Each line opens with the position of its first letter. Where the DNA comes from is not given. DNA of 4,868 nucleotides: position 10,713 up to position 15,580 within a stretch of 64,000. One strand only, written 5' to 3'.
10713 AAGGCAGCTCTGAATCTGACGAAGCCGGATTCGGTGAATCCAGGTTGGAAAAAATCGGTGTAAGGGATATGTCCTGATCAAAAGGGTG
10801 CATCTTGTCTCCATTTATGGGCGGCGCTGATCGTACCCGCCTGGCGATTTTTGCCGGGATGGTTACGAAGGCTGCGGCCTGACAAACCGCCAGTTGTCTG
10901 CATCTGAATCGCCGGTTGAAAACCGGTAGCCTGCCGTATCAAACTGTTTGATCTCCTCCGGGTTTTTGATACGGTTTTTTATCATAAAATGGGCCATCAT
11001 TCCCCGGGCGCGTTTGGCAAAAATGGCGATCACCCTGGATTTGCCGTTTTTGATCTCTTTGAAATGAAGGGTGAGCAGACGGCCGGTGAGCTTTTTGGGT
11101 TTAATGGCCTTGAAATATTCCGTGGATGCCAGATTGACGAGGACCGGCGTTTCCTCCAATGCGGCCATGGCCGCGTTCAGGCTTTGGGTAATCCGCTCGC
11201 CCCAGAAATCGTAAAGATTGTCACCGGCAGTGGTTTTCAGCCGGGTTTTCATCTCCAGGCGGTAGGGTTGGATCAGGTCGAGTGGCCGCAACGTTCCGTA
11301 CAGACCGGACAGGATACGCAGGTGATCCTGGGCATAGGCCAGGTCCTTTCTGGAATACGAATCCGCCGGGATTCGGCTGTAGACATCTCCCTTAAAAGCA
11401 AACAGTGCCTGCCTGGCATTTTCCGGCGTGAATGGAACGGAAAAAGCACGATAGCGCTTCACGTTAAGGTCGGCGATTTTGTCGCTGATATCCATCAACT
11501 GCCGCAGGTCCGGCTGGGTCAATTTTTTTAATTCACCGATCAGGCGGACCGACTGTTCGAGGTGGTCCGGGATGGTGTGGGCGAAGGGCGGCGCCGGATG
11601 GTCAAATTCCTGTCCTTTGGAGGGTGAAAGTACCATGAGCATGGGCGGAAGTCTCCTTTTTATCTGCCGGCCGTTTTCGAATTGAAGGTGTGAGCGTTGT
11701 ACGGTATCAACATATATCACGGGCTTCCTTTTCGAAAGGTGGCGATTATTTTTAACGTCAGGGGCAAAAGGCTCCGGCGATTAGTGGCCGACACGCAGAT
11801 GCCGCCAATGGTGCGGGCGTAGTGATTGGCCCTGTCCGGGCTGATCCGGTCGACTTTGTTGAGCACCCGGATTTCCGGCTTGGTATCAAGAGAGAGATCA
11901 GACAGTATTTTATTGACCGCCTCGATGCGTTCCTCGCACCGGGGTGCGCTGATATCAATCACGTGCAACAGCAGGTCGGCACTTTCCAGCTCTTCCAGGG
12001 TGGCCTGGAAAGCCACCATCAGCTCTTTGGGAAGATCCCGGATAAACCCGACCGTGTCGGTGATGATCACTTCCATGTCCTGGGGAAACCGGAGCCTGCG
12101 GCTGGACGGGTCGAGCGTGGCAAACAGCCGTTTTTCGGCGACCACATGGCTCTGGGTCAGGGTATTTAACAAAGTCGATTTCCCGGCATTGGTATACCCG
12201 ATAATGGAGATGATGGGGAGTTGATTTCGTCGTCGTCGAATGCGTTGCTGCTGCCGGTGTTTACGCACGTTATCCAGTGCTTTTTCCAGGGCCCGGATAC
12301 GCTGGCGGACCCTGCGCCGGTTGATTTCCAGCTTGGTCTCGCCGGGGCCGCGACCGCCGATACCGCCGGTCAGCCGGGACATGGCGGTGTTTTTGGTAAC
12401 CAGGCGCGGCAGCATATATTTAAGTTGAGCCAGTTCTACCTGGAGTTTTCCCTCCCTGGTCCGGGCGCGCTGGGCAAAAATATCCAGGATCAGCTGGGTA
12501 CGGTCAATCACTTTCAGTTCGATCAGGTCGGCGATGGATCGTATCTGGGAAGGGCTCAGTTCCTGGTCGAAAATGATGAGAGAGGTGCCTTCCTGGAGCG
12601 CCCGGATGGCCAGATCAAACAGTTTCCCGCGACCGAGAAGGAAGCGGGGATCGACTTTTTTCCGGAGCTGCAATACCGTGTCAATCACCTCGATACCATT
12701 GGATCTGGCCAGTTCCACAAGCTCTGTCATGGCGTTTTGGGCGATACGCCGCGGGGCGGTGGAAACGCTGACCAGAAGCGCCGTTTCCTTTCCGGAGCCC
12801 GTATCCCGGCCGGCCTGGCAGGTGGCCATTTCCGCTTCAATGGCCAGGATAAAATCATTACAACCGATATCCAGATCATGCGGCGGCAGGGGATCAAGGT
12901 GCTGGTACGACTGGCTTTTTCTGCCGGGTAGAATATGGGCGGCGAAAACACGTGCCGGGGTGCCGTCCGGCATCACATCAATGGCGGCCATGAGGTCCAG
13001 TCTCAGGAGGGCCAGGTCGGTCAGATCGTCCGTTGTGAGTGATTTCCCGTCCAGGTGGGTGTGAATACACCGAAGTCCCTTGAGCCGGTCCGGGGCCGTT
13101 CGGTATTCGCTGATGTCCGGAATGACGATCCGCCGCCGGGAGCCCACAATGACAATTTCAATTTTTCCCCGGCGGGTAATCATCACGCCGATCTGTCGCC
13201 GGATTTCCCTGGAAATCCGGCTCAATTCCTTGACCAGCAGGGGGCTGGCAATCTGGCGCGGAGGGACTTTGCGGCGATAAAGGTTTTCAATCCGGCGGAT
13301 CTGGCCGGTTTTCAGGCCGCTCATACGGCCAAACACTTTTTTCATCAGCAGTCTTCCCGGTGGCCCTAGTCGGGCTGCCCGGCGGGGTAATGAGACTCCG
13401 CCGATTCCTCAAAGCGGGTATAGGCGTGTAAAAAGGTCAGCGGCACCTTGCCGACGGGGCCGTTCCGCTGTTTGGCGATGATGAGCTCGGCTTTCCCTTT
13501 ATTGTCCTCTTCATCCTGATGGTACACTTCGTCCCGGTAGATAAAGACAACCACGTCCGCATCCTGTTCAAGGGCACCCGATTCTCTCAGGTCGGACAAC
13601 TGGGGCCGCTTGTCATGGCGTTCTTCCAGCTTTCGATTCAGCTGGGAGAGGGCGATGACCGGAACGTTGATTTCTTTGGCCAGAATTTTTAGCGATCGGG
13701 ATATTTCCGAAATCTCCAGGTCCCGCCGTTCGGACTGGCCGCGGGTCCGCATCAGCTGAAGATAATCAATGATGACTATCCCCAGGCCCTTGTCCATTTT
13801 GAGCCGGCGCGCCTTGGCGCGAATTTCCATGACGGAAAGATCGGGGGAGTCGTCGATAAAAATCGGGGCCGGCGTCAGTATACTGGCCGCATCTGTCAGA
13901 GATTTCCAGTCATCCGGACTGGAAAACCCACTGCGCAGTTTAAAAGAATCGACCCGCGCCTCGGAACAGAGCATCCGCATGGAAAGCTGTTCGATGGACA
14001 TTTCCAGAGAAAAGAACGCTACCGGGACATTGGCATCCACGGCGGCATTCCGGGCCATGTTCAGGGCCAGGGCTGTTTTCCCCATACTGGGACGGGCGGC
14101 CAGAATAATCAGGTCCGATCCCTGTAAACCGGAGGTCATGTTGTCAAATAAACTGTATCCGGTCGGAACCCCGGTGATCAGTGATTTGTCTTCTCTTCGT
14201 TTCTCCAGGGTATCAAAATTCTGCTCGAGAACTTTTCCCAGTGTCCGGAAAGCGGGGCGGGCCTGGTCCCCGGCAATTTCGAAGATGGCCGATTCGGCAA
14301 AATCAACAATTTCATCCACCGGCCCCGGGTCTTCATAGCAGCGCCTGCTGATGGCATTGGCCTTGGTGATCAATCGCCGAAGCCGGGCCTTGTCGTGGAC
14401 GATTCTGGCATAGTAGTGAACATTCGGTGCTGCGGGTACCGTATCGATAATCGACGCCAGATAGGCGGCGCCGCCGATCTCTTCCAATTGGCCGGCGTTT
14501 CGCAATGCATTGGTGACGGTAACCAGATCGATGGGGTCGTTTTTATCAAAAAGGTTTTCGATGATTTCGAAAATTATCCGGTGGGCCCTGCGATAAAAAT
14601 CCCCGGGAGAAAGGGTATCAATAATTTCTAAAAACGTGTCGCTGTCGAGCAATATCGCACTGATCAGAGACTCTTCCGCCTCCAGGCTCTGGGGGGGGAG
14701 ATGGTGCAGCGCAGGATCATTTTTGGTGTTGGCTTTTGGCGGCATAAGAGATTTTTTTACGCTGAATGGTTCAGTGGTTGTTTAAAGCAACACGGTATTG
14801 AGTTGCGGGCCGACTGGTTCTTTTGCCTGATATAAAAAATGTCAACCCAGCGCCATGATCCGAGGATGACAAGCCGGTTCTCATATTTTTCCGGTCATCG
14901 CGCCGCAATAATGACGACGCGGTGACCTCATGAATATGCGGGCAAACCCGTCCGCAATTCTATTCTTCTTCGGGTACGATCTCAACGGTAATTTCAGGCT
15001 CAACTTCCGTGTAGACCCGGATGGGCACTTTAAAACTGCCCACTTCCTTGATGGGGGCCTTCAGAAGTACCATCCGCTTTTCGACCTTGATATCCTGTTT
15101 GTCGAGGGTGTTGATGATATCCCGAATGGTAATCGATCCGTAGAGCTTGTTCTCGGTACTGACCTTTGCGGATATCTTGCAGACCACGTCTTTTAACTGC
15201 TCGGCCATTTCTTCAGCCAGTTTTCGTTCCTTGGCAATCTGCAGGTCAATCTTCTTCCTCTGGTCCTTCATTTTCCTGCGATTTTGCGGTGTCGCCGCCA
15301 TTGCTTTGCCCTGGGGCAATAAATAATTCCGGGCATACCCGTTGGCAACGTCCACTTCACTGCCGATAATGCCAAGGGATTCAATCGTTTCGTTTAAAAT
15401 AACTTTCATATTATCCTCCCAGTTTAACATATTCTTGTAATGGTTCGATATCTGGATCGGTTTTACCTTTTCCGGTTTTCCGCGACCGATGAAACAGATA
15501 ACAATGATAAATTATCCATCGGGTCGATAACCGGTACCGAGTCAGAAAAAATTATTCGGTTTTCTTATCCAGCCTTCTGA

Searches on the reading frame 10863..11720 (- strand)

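Call 29: search_protein_families(library=pfam, proteins=[window:10863-11720:-], max_evalue=0.00001)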
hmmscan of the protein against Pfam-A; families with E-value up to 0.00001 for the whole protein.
window:10863-11720:- (285 aa): 2 families
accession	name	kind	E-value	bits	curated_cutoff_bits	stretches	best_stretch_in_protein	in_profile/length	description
PF03883.20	H2O2_YaaD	-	3.9e-86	288.9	29.6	1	27-268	1-233/236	Peroxide stress protein YaaA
PF21818.3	DUF6884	-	5.2e-07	30.3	30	1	129-209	35-109/135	Family of unknown function (DUF6884)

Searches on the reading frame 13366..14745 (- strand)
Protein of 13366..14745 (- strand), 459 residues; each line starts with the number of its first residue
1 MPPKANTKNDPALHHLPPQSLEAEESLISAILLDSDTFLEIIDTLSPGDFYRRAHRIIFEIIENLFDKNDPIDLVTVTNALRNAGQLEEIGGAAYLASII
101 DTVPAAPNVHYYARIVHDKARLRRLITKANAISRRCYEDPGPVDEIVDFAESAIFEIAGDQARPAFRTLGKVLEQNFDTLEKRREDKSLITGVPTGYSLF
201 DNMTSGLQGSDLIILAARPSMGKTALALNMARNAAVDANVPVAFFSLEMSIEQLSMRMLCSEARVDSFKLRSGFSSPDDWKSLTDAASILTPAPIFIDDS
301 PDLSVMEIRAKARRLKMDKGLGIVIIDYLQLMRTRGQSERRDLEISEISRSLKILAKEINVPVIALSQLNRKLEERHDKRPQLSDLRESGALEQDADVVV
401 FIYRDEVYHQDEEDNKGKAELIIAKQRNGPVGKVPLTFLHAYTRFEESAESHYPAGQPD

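Call 29: search_protein_families(library=pfam, proteins=[window:13366-14745:-], max_evalue=0.00001)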
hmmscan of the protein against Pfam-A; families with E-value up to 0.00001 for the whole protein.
window:13366-14745:- (459 aa): 3 families
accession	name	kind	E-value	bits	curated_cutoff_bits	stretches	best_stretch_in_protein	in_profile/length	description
PF03796.21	DnaB_C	-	1.7e-111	372.1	27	1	192-447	1-255/255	DnaB-like helicase C terminal domain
PF00772.26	DnaB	-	6.1e-35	119.8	23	1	17-118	2-103/103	DnaB-like helicase N terminal domain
PF13481.12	AAA_25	-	2.3e-13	50.6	27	1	209-369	32-190/195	AAA domain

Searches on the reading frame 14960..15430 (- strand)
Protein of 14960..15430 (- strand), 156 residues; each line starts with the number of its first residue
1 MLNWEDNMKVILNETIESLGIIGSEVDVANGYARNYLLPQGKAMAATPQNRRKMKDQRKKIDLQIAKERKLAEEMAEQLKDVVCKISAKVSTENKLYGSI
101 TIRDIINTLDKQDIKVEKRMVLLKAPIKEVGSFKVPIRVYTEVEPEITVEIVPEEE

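Call 30: search_protein_families(library=pfam, proteins=[window:14960-15430:-], max_evalue=0.00001)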
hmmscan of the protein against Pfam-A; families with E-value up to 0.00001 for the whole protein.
window:14960-15430:- (156 aa): 2 families
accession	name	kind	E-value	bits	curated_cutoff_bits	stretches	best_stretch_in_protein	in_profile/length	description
PF03948.19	Ribosomal_L9_C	-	9e-24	84.2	23.2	1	72-152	3-85/86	Ribosomal protein L9, C-terminal domain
PF01281.25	Ribosomal_L9_N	-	1.1e-19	70.2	20.7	1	8-53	1-46/47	Ribosomal protein L9, N-terminal domain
